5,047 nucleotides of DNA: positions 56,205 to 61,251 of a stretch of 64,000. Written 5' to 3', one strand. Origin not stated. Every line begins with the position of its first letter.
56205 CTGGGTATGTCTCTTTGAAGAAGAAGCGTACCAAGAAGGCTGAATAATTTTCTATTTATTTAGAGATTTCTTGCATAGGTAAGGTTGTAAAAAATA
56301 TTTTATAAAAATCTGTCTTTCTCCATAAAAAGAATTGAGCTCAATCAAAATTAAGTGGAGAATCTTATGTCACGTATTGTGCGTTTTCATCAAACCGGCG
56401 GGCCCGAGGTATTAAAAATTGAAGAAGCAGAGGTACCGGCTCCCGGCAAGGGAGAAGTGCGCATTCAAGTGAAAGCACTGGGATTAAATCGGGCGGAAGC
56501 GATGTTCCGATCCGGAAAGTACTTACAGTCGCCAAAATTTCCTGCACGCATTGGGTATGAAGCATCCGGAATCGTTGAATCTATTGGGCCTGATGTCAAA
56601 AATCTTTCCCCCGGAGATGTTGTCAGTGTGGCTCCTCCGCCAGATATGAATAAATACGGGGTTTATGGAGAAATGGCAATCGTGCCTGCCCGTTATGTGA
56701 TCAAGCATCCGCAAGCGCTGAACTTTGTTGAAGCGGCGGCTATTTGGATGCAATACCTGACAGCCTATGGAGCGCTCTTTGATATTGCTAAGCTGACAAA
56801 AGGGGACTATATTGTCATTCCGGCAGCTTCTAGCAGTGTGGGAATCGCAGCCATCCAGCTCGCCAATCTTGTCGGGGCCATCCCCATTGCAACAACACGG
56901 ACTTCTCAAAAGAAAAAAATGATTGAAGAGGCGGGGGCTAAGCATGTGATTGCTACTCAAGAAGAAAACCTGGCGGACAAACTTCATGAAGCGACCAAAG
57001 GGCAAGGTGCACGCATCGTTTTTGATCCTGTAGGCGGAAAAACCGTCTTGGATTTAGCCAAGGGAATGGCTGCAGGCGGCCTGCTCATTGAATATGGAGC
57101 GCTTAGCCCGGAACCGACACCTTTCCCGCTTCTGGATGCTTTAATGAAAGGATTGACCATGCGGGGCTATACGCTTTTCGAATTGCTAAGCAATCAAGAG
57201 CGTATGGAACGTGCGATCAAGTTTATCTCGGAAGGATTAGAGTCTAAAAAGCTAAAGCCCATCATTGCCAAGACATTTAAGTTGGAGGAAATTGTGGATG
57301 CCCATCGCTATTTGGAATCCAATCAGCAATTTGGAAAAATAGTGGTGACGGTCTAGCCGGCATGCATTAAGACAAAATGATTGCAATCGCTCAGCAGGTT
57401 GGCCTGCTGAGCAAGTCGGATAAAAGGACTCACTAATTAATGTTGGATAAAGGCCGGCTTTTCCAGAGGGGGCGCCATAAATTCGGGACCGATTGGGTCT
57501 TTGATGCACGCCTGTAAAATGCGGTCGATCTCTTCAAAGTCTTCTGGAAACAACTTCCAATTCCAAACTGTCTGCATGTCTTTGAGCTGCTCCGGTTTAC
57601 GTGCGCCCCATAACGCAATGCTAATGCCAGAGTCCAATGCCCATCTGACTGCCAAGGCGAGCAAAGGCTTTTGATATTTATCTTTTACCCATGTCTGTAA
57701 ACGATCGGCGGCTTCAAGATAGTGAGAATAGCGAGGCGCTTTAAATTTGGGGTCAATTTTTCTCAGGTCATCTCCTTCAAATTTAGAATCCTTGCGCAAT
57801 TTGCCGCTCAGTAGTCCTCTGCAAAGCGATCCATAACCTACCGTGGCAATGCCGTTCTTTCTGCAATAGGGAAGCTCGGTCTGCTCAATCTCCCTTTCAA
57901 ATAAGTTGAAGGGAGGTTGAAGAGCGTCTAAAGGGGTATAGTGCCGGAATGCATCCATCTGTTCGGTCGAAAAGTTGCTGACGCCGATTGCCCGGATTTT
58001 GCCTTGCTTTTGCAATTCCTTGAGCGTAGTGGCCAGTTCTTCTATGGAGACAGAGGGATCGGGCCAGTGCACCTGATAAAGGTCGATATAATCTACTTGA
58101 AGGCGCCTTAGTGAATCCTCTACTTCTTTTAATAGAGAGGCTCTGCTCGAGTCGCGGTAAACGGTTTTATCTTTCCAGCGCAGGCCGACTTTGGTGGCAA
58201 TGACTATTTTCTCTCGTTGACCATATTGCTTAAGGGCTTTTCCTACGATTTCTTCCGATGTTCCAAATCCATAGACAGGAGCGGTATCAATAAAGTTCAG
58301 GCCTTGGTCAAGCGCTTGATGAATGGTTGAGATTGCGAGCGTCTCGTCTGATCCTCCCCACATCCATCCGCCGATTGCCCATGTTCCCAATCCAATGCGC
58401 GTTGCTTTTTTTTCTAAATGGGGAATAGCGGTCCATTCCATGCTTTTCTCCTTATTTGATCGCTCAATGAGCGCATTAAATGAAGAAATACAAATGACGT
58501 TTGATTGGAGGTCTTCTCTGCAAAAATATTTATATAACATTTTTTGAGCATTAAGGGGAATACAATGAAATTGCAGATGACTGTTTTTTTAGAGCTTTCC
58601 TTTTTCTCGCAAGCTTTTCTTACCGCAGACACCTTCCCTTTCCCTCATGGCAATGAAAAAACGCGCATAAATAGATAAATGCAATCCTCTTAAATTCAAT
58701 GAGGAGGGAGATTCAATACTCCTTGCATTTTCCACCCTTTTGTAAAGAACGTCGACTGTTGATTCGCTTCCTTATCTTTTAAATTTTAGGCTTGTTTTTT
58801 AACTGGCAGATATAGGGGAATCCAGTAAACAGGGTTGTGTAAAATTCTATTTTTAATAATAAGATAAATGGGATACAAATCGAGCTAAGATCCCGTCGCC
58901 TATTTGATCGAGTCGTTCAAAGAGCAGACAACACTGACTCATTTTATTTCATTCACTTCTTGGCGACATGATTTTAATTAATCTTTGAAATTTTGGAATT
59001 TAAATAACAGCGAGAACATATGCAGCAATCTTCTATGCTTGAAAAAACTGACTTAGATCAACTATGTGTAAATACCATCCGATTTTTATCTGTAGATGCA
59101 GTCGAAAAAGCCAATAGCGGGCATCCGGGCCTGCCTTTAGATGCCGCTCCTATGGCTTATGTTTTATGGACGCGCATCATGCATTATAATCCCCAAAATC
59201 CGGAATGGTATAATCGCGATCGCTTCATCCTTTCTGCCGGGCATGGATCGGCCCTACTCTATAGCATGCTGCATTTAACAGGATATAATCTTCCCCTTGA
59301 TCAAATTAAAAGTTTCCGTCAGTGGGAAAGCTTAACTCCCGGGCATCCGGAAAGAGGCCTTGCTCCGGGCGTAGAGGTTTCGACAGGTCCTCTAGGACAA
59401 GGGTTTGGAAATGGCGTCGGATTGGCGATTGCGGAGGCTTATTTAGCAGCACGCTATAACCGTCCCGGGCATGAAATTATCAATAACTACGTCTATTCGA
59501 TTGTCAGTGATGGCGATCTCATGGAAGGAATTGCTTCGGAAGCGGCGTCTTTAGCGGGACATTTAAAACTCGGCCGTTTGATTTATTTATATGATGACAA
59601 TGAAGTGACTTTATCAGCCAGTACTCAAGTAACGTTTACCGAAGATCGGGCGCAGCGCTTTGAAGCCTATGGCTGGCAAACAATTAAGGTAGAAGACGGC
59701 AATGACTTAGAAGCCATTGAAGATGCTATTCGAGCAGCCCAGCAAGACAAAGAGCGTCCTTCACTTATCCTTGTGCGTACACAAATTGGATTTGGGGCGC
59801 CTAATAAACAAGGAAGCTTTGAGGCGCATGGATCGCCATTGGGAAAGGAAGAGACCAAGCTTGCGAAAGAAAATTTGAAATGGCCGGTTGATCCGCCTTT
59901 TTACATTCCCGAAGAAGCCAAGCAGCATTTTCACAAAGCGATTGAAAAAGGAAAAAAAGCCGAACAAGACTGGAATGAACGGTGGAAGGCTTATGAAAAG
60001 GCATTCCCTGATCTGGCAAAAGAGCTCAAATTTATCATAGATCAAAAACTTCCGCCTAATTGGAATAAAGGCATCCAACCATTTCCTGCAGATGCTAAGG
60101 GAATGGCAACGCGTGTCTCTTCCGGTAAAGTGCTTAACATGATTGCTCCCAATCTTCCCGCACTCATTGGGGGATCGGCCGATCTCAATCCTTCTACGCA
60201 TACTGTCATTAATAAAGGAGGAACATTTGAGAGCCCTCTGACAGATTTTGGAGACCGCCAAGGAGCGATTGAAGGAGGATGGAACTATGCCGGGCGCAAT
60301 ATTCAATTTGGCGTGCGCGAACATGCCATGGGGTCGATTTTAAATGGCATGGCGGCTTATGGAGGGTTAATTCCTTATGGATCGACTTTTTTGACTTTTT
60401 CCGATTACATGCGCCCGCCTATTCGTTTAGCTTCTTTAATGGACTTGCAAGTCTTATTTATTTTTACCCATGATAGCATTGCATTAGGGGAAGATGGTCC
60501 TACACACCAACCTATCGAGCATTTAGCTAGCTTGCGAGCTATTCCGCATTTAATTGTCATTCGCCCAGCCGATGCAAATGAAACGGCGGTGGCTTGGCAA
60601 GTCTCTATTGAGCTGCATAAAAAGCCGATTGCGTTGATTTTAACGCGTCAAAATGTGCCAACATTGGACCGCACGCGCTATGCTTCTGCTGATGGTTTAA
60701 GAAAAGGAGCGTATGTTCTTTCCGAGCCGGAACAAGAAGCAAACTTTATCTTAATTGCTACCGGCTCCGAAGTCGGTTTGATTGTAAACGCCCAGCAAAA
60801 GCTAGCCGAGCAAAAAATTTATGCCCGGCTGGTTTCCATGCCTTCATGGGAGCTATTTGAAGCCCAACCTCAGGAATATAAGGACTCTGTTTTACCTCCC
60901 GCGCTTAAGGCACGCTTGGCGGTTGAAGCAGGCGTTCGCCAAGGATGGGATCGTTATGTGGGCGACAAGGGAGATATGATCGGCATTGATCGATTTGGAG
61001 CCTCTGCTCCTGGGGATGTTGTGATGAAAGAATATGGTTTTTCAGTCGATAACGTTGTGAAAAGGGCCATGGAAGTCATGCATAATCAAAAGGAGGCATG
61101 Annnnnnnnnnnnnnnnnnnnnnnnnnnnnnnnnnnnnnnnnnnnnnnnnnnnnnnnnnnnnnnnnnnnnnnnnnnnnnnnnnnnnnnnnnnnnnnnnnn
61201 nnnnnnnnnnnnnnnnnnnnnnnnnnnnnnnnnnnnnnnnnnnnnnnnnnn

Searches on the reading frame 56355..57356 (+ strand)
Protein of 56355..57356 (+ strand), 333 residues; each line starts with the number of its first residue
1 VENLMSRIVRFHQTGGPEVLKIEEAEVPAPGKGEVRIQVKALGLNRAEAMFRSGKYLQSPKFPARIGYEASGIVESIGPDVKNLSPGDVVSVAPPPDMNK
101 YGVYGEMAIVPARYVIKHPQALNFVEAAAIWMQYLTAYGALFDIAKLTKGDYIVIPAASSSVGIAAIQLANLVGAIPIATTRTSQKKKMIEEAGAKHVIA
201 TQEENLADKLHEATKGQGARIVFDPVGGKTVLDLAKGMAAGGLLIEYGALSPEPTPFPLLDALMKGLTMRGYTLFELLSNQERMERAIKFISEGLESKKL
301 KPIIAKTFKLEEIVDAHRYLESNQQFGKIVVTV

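Call 69: search_protein_families(library=pfam, proteins=[window:56355-57356:+], max_evalue=1e-8)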
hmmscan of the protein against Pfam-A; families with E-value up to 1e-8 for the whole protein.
window:56355-57356:+ (333 aa): 3 families
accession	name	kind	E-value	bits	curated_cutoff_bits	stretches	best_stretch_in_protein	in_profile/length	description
PF00107.32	ADH_zinc_N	-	4.5e-24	85.3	31.8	1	162-292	2-128/129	Zinc-binding dehydrogenase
PF13602.12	ADH_zinc_N_2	-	6.4e-20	72.9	27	1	194-331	2-134/134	Zinc-binding dehydrogenase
PF08240.17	ADH_N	-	1.4e-14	54.7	23.5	1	31-119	1-103/104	Alcohol dehydrogenase GroES-like domain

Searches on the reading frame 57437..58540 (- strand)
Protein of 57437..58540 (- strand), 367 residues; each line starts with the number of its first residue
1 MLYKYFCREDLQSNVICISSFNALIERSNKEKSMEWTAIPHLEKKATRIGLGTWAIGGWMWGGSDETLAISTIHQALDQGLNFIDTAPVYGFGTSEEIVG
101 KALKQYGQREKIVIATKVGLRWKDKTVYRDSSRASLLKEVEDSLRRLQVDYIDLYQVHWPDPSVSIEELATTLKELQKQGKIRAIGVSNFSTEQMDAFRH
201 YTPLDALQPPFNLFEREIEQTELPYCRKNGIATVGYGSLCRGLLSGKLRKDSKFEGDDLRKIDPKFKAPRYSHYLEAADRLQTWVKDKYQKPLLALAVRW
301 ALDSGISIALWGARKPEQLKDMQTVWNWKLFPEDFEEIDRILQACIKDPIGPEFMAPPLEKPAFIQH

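Call 69: search_protein_families(library=pfam, proteins=[window:57437-58540:-], max_evalue=1e-8)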
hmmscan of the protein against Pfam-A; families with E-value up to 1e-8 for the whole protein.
window:57437-58540:- (367 aa): 1 family
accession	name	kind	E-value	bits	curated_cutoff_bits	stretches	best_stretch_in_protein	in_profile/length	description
PF00248.27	Aldo_ket_red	-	2.5e-77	260.3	24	1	48-342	1-290/291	Aldo/keto reductase family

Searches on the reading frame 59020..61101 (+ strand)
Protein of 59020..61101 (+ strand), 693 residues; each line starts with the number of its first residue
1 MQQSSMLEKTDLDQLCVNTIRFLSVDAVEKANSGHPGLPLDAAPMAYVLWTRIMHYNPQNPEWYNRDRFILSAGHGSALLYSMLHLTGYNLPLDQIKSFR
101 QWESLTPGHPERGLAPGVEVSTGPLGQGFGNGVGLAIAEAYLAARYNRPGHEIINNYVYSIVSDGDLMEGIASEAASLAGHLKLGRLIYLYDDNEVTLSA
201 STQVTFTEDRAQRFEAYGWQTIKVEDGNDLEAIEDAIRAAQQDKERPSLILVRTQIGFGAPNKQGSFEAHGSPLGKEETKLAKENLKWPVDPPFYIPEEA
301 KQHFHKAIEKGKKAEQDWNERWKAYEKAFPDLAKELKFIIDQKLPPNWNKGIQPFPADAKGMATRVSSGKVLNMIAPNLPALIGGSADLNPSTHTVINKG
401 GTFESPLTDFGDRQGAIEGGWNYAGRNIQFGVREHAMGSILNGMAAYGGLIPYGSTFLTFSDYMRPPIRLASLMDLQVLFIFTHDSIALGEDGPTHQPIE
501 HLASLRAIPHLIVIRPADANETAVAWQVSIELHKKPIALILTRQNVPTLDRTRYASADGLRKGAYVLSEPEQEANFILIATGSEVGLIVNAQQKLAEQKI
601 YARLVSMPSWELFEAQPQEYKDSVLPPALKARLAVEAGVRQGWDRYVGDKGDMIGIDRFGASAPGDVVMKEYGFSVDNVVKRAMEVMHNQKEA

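Call 69: search_protein_families(library=pfam, proteins=[window:59020-61101:+], max_evalue=1e-8)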
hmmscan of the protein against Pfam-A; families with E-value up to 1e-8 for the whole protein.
window:59020-61101:+ (693 aa): 3 families
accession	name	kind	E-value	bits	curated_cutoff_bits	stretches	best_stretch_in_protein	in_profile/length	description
PF00456.26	Transketolase_N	-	2.6e-144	480.8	22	1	13-345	2-334/334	Transketolase, thiamine diphosphate binding domain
PF02779.29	Transket_pyr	-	3.4e-51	173.8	27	1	361-547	2-173/174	Transketolase, pyrimidine binding domain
PF22613.1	Transketolase_C_1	-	9.4e-43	145.5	27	1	563-674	1-112/113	Transketolase-like TK C-terminal domain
